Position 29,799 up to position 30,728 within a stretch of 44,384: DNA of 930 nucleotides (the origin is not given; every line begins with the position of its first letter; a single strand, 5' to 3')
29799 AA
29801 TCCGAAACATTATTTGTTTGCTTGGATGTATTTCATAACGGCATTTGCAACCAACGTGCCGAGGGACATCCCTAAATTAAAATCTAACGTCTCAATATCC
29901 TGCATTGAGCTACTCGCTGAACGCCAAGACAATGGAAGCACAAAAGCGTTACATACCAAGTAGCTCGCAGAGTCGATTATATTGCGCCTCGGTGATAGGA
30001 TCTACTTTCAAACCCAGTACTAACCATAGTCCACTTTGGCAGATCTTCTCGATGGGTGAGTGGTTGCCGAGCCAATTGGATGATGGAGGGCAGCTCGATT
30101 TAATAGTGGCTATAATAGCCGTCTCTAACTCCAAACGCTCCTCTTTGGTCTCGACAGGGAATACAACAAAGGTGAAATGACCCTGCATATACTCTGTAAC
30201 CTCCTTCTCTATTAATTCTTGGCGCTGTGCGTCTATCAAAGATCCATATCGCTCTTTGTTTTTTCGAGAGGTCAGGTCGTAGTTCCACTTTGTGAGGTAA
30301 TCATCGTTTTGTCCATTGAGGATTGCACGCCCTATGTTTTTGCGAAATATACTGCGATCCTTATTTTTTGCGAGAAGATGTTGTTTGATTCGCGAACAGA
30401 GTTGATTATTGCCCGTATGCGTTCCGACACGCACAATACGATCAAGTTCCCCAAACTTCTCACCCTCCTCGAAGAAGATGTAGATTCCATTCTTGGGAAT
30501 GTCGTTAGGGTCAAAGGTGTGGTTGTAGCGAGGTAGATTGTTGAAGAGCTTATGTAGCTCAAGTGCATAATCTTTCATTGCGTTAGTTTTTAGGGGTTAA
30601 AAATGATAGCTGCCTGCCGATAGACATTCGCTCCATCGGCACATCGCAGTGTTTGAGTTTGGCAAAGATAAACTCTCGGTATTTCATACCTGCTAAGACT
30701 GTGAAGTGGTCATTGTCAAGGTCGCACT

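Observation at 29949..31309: Zinc-ribbon, DUF6884-like and GIY-YIG-like trio as a possible nucleic-acid-targeting effector module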

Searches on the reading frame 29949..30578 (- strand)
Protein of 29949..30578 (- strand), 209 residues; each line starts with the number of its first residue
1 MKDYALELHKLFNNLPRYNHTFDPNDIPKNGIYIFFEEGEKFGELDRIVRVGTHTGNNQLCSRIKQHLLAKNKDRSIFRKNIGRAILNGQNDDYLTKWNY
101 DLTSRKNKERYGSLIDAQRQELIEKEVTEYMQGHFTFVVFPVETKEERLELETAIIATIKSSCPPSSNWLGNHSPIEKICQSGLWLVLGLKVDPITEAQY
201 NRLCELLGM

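Call 3: search_protein_families(library=pfam, proteins=[window:29949-30578:-], max_evalue=1)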
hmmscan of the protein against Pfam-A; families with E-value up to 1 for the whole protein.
window:29949-30578:- (209 aa): 2 families
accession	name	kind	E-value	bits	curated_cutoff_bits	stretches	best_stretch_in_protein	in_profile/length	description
PF01986.22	DUF123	-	0.071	14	25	1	50-135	10-76/95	Domain of unknown function DUF123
PF21021.3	FAF1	-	0.12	12.5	27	1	89-155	67-131/146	Fas-associated factor 1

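Call 4: search_protein_families(library=ncbifam, proteins=[window:29949-30578:-], max_evalue=1)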
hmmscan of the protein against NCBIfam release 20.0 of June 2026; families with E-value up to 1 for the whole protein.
window:29949-30578:- (209 aa): 0 families

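Call 5: search_protein_families(library=padloc, proteins=[window:29949-30578:-], max_evalue=1)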
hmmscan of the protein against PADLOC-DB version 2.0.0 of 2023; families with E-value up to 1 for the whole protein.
window:29949-30578:- (209 aa): 4 families
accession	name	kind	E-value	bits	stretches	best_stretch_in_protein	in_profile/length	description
PDLC04713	PDC-M57B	-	4.8e-88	292.3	1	1-206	1-208/211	-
PDLC04714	PDC-M57B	-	3.4e-18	64.1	1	24-185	33-210/238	-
PDLC04615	PDC-M38B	-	0.016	12.6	1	19-83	161-225/293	-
PDLC04613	PDC-M38B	-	0.02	12.4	1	28-74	161-207/278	-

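Call 11: find_homologous_proteins(query=window:29949-30578:-)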
Query window:29949-30578:- (209 aa): 3549 proteins with E <= 0.001 among 3664 candidates; the best 120 are listed.
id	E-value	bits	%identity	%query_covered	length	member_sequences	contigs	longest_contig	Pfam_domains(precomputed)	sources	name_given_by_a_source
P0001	1.3e-139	481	100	100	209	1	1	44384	PF26468.1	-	-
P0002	7.8e-70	253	56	97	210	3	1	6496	PF26468.1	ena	-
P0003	3.7e-69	251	56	94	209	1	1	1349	PF26468.1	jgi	jgi:hypothetical protein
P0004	3.7e-69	251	57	99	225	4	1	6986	PF26468.1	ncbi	-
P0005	4.4e-69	250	55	97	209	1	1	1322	PF26468.1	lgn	-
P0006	4.7e-69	250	56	99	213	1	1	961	PF26468.1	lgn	-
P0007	6.2e-69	250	56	100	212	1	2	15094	PF26468.1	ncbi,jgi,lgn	jgi:hypothetical protein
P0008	8.4e-69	249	55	99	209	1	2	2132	PF26468.1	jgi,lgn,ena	-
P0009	1.3e-68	249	56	97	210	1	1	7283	PF26468.1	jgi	jgi:hypothetical protein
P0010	1.6e-68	248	57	97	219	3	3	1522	PF26468.1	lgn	-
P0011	1.8e-68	248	56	99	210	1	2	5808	PF26468.1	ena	-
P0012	3.1e-68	248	53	99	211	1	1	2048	PF26468.1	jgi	-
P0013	3.8e-68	247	55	97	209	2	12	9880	PF26468.1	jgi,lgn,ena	jgi:hypothetical protein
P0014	3.9e-68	247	56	96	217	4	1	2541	PF26468.1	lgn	-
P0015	4.5e-68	247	55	96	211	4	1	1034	PF26468.1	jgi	jgi:hypothetical protein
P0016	4.8e-68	247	58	97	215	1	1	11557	PF26468.1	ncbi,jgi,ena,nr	ncbi:MAG: hypothetical protein FWF51_10870 [Chitinivibrionia bacterium]|nr:hypothetical protein [Chi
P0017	5.9e-68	247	56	97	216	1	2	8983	PF26468.1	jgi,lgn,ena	-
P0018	6.6e-68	246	58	94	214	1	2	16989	PF26468.1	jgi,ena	jgi:hypothetical protein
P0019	6.8e-68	246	59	89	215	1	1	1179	PF26468.1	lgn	-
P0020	7.2e-68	246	55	100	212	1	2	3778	PF26468.1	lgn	-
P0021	8.2e-68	246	54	100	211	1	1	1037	PF26468.1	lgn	-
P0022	8.3e-68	246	57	94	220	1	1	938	PF26468.1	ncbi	-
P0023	9.5e-68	246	56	99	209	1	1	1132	PF26468.1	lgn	-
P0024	1.1e-67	246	55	99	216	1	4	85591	PF26468.1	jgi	jgi:hypothetical protein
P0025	1.2e-67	246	55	99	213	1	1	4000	PF26468.1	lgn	-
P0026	1.4e-67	245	56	99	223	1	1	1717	PF26468.1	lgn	-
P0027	1.4e-67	245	54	99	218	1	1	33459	PF26468.1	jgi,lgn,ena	-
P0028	1.8e-67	245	60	88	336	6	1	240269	PF26468.1,PF21818.4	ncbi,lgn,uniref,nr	ncbi:hypothetical protein SAMN04487775_107134 [Treponema bryantii]|uniref:GIY-YIG domain-containing 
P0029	1.8e-67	245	62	86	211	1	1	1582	PF26468.1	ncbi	-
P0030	2.1e-67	245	56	95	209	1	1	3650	PF26468.1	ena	-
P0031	2.2e-67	245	56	94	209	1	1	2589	PF26468.1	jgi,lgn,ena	-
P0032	2.5e-67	245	58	95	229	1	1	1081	PF26468.1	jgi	jgi:hypothetical protein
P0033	2.8e-67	244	56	99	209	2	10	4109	PF26468.1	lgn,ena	-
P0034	3.1e-67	244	56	97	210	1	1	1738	PF26468.1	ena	-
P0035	3.9e-67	244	57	96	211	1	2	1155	PF26468.1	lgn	-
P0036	3.9e-67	244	56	99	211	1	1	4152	PF26468.1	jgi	jgi:hypothetical protein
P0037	4.1e-67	244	53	98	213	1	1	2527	PF26468.1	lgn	-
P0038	4.2e-67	244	56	96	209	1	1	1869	PF26468.1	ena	-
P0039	4.5e-67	244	58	89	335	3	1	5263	PF26468.1,PF21818.4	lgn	-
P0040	4.6e-67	244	55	97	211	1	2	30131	PF26468.1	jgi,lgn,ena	-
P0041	5.0e-67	244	60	91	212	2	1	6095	PF26468.1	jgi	-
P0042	5.6e-67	243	56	99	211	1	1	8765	PF26468.1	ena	-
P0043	6.1e-67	243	54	98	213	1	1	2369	PF26468.1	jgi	jgi:hypothetical protein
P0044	6.6e-67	243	58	90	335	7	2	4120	PF26468.1,PF21818.4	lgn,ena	-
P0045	7.2e-67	243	56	100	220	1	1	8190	PF26468.1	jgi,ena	-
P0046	7.4e-67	243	56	99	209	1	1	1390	PF26468.1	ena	-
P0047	8.6e-67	243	56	99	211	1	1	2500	PF26468.1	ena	-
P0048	9.6e-67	243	56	97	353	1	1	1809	PF26468.1,PF21818.4,PF03883.21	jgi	-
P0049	9.7e-67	243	60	89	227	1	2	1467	PF26468.1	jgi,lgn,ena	jgi:hypothetical protein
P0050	1.0e-66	243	59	89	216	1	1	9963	PF26468.1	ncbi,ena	-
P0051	1.1e-66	243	58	90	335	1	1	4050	PF26468.1,PF21818.4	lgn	-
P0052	1.2e-66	242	56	96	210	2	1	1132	PF26468.1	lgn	-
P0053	1.2e-66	242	56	96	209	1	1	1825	PF26468.1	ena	-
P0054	1.2e-66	242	56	96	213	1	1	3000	PF26468.1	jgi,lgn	jgi:hypothetical protein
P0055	1.3e-66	242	57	93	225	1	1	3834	PF26468.1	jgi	jgi:hypothetical protein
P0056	1.3e-66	242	57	94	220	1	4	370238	PF26468.1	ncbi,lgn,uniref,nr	ncbi:hypothetical protein EO98_16020 [Methanosarcina sp. 2.H.T.1A.6]|uniref:hypothetical protein n=1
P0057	1.4e-66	242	55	96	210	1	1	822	PF26468.1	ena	-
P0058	1.5e-66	242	56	98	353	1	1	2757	PF26468.1,PF21818.4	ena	-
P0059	1.6e-66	242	57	99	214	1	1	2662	PF26468.1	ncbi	-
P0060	1.8e-66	242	55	100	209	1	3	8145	PF26468.1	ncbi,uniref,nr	ncbi:hypothetical protein F7647_11220 [Tenacibaculum piscium]|uniref:hypothetical protein n=1 Tax=Te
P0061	1.9e-66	242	58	94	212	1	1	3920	PF26468.1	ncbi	-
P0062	2.0e-66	242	58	96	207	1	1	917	PF26468.1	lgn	-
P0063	2.2e-66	241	55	99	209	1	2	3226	PF26468.1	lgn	-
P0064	2.3e-66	241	55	96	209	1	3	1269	PF26468.1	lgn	-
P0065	2.3e-66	241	55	96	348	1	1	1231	PF26468.1,PF21818.4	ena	-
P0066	2.4e-66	241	55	99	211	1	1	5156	PF26468.1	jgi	jgi:hypothetical protein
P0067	2.6e-66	241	57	94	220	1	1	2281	PF26468.1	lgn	-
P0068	2.8e-66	241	56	97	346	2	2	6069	PF26468.1,PF21818.4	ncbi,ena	-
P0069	3.2e-66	241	54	100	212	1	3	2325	PF26468.1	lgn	-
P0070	3.2e-66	241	57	100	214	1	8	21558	PF26468.1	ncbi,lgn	-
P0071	3.2e-66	241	57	92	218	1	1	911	PF26468.1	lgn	-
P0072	3.3e-66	241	53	100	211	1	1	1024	PF26468.1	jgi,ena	-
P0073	3.8e-66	241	55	96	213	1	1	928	PF26468.1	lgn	-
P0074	4.3e-66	241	54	97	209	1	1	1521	PF26468.1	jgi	jgi:hypothetical protein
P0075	4.4e-66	240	52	99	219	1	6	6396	PF26468.1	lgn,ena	-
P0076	5.3e-66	240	56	96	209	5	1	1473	PF26468.1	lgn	-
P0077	5.6e-66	240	54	99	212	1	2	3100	PF26468.1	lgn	-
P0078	6.4e-66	240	55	99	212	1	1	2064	PF26468.1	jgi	-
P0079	6.6e-66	240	54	97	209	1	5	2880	PF26468.1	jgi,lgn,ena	-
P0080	6.9e-66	240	54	94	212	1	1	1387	PF26468.1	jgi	jgi:hypothetical protein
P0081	8.1e-66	240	55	99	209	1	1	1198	PF26468.1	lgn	-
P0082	8.4e-66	240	57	92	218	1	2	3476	PF26468.1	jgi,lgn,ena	jgi:hypothetical protein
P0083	9.2e-66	239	54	99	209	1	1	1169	PF26468.1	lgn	-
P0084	9.4e-66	239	57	97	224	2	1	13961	PF26468.1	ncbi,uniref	ncbi:hypothetical protein ACSSWA_14705 [Melioribacter sp. Ez-97]|uniref:hypothetical protein n=1 Tax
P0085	9.6e-66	239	57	96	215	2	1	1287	PF26468.1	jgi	-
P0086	9.6e-66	239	57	92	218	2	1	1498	PF26468.1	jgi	-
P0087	9.7e-66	239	54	100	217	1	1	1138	PF26468.1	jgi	-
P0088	1.0e-65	239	56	95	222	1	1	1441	PF26468.1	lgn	-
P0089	1.1e-65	239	55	96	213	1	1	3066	PF26468.1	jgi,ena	-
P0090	1.1e-65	239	58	91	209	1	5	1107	PF26468.1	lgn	-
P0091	1.1e-65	239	53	99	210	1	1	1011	PF26468.1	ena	-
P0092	1.1e-65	239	57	92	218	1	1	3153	PF26468.1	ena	-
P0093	1.1e-65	239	55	99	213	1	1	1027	PF26468.1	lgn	-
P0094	1.1e-65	239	55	99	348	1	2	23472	PF26468.1,PF21818.4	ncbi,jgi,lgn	-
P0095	1.2e-65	239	57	97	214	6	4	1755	PF26468.1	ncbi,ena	-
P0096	1.2e-65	239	55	96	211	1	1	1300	PF26468.1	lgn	-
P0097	1.2e-65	239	54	96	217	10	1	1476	PF26468.1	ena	-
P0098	1.2e-65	239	54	99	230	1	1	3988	PF26468.1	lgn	-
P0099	1.3e-65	239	54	98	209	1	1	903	PF26468.1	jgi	jgi:hypothetical protein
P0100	1.3e-65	239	55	97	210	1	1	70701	PF26468.1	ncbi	-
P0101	1.3e-65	239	56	99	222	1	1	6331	PF26468.1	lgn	-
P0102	1.4e-65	239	54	97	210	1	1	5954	PF26468.1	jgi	-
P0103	1.5e-65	239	58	96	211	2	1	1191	PF26468.1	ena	-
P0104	1.6e-65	239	52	99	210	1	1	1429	PF26468.1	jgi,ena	-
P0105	1.6e-65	239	54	96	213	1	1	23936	PF26468.1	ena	-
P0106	1.7e-65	239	57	93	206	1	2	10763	PF26468.1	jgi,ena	-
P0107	1.9e-65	238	53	97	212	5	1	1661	PF26468.1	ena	-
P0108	2.0e-65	238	54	99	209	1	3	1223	PF26468.1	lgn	-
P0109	2.0e-65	238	54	99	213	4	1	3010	PF26468.1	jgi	jgi:hypothetical protein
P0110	2.1e-65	238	55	96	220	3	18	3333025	PF26468.1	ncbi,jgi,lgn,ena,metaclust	jgi:hypothetical protein|metaclust:\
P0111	2.1e-65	238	53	96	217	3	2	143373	PF26468.1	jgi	jgi:hypothetical protein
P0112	2.1e-65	238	53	100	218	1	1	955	PF26468.1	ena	-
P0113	2.2e-65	238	56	99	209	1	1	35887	PF26468.1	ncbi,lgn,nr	ncbi:hypothetical protein FACS1894141_1720 [Spirochaetia bacterium]|nr:hypothetical protein FACS1894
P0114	2.2e-65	238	55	99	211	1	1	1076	PF26468.1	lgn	-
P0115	2.3e-65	238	55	96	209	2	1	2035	PF26468.1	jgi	-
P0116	2.4e-65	238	53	96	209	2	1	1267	PF26468.1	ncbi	-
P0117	2.4e-65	238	55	97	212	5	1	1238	PF26468.1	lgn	-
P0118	2.6e-65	238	53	99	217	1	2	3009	PF26468.1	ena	-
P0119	2.7e-65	238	51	100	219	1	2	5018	PF26468.1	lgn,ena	-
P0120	2.8e-65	238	54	99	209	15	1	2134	PF26468.1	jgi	jgi:hypothetical protein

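Call 17: find_related_loci(query=A1, collection=genome_contigs, flank=8000)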
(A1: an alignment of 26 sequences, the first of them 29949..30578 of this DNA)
Query A1 (209 aa) in genome_contigs; peptide patterns used: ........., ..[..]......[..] (x = any residue, [..] = any of these).
403 stretches matched a pattern; 387 encode a relative of the query (tblastn E <= 1e-3); the best 80 are kept; 80 distinct loci.
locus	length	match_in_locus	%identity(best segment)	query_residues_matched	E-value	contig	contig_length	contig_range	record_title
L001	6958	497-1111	56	1-206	1e-72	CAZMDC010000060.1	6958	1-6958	MAG TPA_asm: uncultured Polaribacter sp. isolate SRP342821_co1_173 genome assembly, contig: NODE_9990_length_6958_cov_22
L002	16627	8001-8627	53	1-207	4e-72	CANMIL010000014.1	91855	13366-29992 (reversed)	uncultured Tenacibaculum sp. isolate 4-648-3Z.fasta genome assembly, contig: NODE_14, whole genome shotgun sequence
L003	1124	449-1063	55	1-206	1e-77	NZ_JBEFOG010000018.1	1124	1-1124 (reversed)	Winogradskyella sp. Asnod2-B02-A 12885S00018.1, whole genome shotgun sequence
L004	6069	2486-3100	56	7-209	2e-72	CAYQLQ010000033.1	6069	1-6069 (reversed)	MAG TPA_asm: Candidatus Woesearchaeota archaeon isolate SRP178699_co2_505 genome assembly, contig: NODE_15512_length_606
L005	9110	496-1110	55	1-206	8e-72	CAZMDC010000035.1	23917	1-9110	MAG TPA_asm: uncultured Polaribacter sp. isolate SRP342821_co1_173 genome assembly, contig: NODE_1471_length_23917_cov_3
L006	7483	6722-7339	58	1-203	5e-72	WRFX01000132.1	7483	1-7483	MAG: Chitinivibrionia bacterium isolate Mp193P3bin36 JGI24698J34947_10004654, whole genome shotgun sequence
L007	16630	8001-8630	56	1-208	8e-72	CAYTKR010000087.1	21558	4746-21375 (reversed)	MAG TPA_asm: uncultured Anaerolineales bacterium isolate SRP167671_co2_274 genome assembly, contig: NODE_3275_length_215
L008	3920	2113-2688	59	7-196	9e-72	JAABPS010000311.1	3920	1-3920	MAG: Desulfobacteraceae bacterium isolate S01.Bin004 Scaffold_269, whole genome shotgun sequence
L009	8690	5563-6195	54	1-209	1e-71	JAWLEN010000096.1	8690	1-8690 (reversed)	MAG: Candidatus Aminicenantes bacterium isolate 20BLK6-1.bin.65 NODE_9450_length_8690_cov_9.108369, whole genome shotgun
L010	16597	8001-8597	57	1-197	2e-71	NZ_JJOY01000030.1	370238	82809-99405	Methanosarcina sp. 2.H.T.1A.6 scaffold6_1_size370918-refined, whole genome shotgun sequence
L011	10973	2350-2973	54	2-207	1e-71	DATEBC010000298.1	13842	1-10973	MAG TPA_asm: Sedimentisphaerales bacterium isolate SMAG_U8234 k141_965569, whole genome shotgun sequence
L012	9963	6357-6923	59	1-187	2e-71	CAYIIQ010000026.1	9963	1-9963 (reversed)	MAG TPA_asm: Candidatus Woesearchaeota archaeon isolate ERP119705_co24_1048 genome assembly, contig: NODE_9697_length_99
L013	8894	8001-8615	54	1-206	4e-71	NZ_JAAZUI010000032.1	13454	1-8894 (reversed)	Lutibacter sp. B1 NODE_32_length_13454_cov_51.1345, whole genome shotgun sequence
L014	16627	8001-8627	55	1-207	3e-71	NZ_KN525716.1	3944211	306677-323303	Wocania ichthyoenteri Th78 Scaffold1, whole genome shotgun sequence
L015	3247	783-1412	53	1-208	1e-71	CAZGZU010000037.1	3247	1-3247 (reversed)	MAG TPA_asm: uncultured Candidatus Saccharibacteria bacterium isolate binchicken_co178_102 genome assembly, contig: NODE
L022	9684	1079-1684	54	1-200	3e-70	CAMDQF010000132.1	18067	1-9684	MAG: Litorilinea aerophila isolate ZH-03apr19-129 genome assembly, contig: ZH-03apr19-C4767, whole genome shotgun sequen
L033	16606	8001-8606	54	8-207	6e-68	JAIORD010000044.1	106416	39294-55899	MAG: Methanococcoides sp. isolate SMBSF09 20072_Bin_1_contigs_1_c_000000000020, whole genome shotgun sequence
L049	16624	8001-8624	51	1-206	1e-66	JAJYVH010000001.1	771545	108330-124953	MAG: Candidatus Micrarchaeota archaeon isolate FK1.bin85 NODE_5_length_771545_cov_9.506659, whole genome shotgun sequenc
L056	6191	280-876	52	7-203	2e-66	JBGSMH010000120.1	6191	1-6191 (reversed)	MAG: Phycisphaerae bacterium isolate JTS-AC226 k141_1332741, whole genome shotgun sequence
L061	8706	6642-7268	48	1-207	5e-66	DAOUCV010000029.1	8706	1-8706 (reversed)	MAG TPA_asm: Dehalococcoidales bacterium isolate H85_868 57678, whole genome shotgun sequence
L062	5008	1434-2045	52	8-209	6e-66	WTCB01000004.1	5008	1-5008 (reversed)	MAG: Candidatus Nanohaloarchaea archaeon isolate GLR72 c_000000369599, whole genome shotgun sequence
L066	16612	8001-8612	50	8-209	1e-65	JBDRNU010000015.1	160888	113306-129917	MAG: archaeon isolate MEGAHIT-group-1.914 k141_8327546, whole genome shotgun sequence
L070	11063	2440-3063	52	1-206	7e-66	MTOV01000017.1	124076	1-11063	MAG: Nitrospirae bacterium JdFR-86 JGI24020J35080_1000073, whole genome shotgun sequence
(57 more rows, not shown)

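Call 23: predict_structure(alignment_id=A1)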
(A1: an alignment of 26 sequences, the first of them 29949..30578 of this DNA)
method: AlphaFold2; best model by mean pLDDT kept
length: 209 residues; sequences in the alignment: 26
mean_pLDDT: 91.2   pTM: 0.87
mean pLDDT of the five models: 91.2, 90.5, 89.9, 83.0, 82.7
residues with pLDDT >= 90: 161; 70-90: 37; 50-70: 11; < 50: 0
segments of 3 or more residues with pLDDT < 50: none
pLDDT, mean of each block of 10 residues (from residue 1): 91 96 94 97 95 92 86 75 97 94 87 90 93 96 95 93 88 93 77 90 95
secondary structure, 60 per line:
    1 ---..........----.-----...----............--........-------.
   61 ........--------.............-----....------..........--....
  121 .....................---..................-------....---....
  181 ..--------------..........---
elements in order: H4-13 E31-42 E45-52 H60-68 H77-89 H95-98 H105-114 H117-134 E135-141 H145-162 H170-173 H177-182 H197-206

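Call 27: fold_search(model_id=the predicted structure, library=pdb)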
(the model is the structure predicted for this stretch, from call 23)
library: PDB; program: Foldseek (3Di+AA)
matches with E <= 10: 75; with E <= 0.001: 0
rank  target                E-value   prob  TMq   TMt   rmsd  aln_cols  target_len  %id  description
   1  3nic_C                2.2e+00  0.04  0.26  0.26  14.0       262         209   12  DNA binding and cleavage by the GIY-YIG endonuclease R.Eco29kI inactive variant Y49F (released 2010-09-08)
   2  9u75_A                2.4e+00  0.08  0.23  0.20   8.3       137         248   12  5hmC specific restriction endonuclease Escherichia coli E. coli O157:H7 PD-T4-3 (released 2026-02-11)
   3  8rms_C                2.6e+00  0.02  0.13  0.06  13.9       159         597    9  Influenza polymerase A/H7N9-4M replicase minus 627(R) (from "Influenza polymerase A/H7N9-4M replication complex" | Loc (released 2024-09-11)
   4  7p6o_A                2.9e+00  0.02  0.12  0.08   9.9        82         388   16  ROCK2 IN COMPLEX WITH COMPOUND 8 (released 2025-10-22)
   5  3r5c_B                3.3e+00  0.01  0.14  0.10  16.3       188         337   12  Pseudomonas aeruginosa DapD (PA3666) in complex with CoA and succinate (released 2012-01-25)
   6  8rmr_C                3.5e+00  0.02  0.13  0.05  13.9       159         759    9  Influenza polymerase A/H7N9-4M replication complex, an asymmetric polymerase dimer bound to human ANP32A (released 2024-09-11)
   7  1bol                  3.7e+00  0.03  0.17  0.16  15.2       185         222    8  THE CRYSTAL STRUCTURE OF RIBONUCLEASE RH FROM RHIZOPUS NIVEUS AT 2.0 A RESOLUTION (released 1998-08-12)
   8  6r16_A                3.9e+00  0.03  0.11  0.12  10.4        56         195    9  Crystal structure of the SUN1-KASH4 6:6 complex (released 2020-07-15)
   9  7zm0_F                4.1e+00  0.01  0.13  0.13  15.9       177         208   12  Structure of UCHL1 in complex with GK13S inhibitor (released 2022-09-14)
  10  5z79_E                4.1e+00  0.01  0.11  0.06  20.6       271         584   13  Crystal Structure Analysis of the HPPK-DHPS in complex with substrates (released 2018-08-29)
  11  4fi9_A                4.4e+00  0.03  0.11  0.12   8.3        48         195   14  Structure of human SUN-KASH complex (released 2012-07-18)
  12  3r5c_C                4.4e+00  0.02  0.15  0.11  13.2       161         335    9  Pseudomonas aeruginosa DapD (PA3666) in complex with CoA and succinate (released 2012-01-25)
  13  8x92_A                4.4e+00  0.01  0.12  0.08  10.0        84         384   15  Crystal structure of ROCK2 with GNS-2666 inhibitor (released 2024-12-04)
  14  7p6o_E                4.9e+00  0.02  0.11  0.07   9.9        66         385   15  ROCK2 IN COMPLEX WITH COMPOUND 8 (released 2025-10-22)
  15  7jnt_C                4.9e+00  0.01  0.12  0.08  10.0        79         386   16  CRYSTAL STRUCTURE OF RHO-ASSOCIATED PROTEIN KINASE 2 (ROCK2) IN COMPLEX WITH A POTENT AND SELECTIVE DUAL ROCK INHIBITO (released 2020-09-02)
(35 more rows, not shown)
